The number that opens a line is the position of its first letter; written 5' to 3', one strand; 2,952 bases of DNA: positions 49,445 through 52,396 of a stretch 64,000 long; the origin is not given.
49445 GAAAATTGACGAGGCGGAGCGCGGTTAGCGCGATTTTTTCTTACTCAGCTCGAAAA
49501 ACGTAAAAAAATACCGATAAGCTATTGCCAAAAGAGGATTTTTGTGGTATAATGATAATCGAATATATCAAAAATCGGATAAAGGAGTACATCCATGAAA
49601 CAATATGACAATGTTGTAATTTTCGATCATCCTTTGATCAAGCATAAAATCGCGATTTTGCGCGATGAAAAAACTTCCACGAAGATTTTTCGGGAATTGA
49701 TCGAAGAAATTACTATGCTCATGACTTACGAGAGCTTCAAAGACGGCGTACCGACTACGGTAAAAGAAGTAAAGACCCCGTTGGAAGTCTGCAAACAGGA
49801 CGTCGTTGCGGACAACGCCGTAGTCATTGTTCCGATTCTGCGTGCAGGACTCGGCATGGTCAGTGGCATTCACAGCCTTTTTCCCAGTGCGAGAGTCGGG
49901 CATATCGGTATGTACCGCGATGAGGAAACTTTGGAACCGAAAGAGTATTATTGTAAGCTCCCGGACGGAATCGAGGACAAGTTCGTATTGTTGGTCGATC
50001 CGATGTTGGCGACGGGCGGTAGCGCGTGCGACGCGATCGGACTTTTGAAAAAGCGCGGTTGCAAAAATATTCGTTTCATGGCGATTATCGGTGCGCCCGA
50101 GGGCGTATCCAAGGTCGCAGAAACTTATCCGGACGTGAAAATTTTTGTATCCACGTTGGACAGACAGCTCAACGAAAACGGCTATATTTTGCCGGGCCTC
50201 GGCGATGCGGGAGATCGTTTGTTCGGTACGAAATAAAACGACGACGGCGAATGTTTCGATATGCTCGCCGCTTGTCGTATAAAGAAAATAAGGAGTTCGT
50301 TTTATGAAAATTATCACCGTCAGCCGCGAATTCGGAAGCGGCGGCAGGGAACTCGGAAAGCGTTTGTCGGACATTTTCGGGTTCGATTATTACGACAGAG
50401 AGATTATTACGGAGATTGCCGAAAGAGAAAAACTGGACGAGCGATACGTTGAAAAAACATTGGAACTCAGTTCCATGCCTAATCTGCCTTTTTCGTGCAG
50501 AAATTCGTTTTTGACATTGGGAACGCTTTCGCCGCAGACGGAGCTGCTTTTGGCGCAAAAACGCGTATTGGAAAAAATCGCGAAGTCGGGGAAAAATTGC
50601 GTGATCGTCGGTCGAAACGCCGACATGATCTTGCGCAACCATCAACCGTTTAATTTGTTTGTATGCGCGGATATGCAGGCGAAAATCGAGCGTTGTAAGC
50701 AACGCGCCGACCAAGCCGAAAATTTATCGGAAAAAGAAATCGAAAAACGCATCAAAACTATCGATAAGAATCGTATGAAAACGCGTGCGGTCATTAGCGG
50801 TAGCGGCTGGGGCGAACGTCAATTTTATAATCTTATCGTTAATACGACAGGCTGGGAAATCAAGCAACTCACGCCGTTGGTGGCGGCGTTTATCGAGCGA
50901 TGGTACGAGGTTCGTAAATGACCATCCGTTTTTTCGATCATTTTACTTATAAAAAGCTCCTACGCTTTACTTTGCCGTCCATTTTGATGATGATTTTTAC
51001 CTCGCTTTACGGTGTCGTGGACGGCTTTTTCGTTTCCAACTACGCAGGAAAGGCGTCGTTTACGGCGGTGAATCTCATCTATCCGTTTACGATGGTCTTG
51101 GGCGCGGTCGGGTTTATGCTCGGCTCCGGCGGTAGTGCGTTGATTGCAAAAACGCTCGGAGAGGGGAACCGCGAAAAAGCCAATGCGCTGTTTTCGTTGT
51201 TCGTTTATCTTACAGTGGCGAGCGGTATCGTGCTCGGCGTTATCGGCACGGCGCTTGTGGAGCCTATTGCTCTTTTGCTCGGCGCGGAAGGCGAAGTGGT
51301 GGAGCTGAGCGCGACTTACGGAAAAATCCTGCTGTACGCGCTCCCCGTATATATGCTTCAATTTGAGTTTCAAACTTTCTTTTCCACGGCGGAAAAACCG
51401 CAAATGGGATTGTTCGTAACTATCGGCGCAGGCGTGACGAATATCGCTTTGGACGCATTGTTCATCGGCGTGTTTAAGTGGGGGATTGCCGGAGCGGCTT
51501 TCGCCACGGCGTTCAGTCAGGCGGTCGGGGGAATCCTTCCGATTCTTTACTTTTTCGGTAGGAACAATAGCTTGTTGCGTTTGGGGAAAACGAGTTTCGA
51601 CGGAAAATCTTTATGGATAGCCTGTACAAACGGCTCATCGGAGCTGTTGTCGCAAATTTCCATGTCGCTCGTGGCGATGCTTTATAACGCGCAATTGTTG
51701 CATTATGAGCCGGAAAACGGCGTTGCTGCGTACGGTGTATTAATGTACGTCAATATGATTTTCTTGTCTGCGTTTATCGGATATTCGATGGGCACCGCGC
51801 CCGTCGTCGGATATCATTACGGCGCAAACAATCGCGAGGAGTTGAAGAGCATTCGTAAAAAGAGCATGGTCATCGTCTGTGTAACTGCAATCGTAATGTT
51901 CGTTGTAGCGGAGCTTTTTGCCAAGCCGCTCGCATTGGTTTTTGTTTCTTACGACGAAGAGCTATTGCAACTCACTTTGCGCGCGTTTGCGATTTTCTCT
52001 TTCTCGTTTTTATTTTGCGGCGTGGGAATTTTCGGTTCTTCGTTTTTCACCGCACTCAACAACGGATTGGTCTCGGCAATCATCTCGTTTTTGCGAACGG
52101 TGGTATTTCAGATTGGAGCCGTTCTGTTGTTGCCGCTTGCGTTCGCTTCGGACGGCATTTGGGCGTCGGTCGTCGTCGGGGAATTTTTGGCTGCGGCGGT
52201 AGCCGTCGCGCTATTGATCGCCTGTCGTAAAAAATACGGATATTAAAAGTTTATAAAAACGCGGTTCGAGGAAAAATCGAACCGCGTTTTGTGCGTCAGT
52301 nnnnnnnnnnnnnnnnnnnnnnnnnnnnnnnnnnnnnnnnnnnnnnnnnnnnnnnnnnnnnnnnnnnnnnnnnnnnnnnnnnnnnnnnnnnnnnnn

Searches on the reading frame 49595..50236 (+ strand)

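Call 80: search_protein_families(library=ncbifam, proteins=[window:49595-50236:+], max_evalue=0.00001)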
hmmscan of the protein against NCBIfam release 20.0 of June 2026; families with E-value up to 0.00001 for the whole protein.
window:49595-50236:+ (213 aa): 5 families
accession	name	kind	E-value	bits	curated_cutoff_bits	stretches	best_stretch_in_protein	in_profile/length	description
NF001097.0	PRK00129.1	equivalog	9.4e-85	283.6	114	1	6-213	3-209/209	uracil phosphoribosyltransferase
TIGR01091.1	upp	equivalog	3.3e-82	275.2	208.35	1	7-213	2-207/207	uracil phosphoribosyltransferase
TIGR01251.1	ribP_PPkin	subfamily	2.7e-06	26.5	113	1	124-165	206-247/309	ribose-phosphate diphosphokinase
NF002095.0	PRK00934.1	equivalog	2.8e-06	26.7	296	1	126-164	203-241/287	ribose-phosphate diphosphokinase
NF005299.0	PRK06827.1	subfamily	5.1e-06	25.5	327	1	125-179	262-317/383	phosphoribosylpyrophosphate synthetase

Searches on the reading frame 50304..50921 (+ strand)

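Call 80: search_protein_families(library=ncbifam, proteins=[window:50304-50921:+], max_evalue=0.00001)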
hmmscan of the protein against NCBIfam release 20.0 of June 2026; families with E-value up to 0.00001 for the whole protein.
window:50304-50921:+ (205 aa): 1 family
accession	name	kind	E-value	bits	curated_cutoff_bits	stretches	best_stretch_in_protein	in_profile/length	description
TIGR02173.1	cyt_kin_arch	equivalog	9.8e-08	32.2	102.1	0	89-195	65-166/169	(d)CMP kinase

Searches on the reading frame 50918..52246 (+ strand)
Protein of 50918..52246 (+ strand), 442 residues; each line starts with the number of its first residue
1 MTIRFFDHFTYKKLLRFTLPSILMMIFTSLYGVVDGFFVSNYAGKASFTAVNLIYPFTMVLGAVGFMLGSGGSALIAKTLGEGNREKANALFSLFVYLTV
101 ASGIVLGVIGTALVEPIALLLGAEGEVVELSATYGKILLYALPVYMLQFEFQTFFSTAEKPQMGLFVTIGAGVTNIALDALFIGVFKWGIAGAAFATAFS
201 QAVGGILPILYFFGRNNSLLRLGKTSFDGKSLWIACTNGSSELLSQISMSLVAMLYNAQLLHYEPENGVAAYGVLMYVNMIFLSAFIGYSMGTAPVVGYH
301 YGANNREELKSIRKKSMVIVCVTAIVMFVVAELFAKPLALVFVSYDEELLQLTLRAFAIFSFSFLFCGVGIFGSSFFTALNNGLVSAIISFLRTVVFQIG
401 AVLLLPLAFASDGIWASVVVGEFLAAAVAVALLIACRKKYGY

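Call 80: search_protein_families(library=ncbifam, proteins=[window:50918-52246:+], max_evalue=0.00001)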
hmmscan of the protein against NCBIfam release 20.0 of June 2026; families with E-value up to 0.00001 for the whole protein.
window:50918-52246:+ (442 aa): 8 families
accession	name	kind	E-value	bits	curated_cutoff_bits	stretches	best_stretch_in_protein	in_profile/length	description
NF007130.1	PRK09575.1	equivalog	6e-57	193.8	445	1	11-433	5-427/435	MATE family efflux transporter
TIGR00797.1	matE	subfamily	9.8e-49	166.3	147.4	1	20-408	1-387/396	MATE family efflux transporter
NF000217.1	MATE_multi_FepA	equivalog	3.5e-38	131.8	900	1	12-430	15-432/443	multidrug efflux MATE transporter FepA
NF000131.1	MATE_multi_MepA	equivalog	7.7e-25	88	850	1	9-434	13-435/451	multidrug efflux MATE transporter MepA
NF041801.1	MATE_SolL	equivalog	3.4e-19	69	780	1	12-433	20-446/458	solanimycin export family MATE transporter SolL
NF052396.1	MATE_WgkD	equivalog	9.6e-15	54.5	510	1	12-360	3-353/428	tryglysin-associated MATE efflux transporter WgkD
NF007562.1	PRK10189.1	equivalog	2.3e-14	53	465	1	12-223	27-243/470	EmmdR/YeeO family multidrug/toxin efflux MATE transporter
NF041358.1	GntT_guanitoxin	equivalog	9.4e-07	28.2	525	1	13-399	14-400/438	guanitoxin biosynthesis MATE family efflux transporter GntT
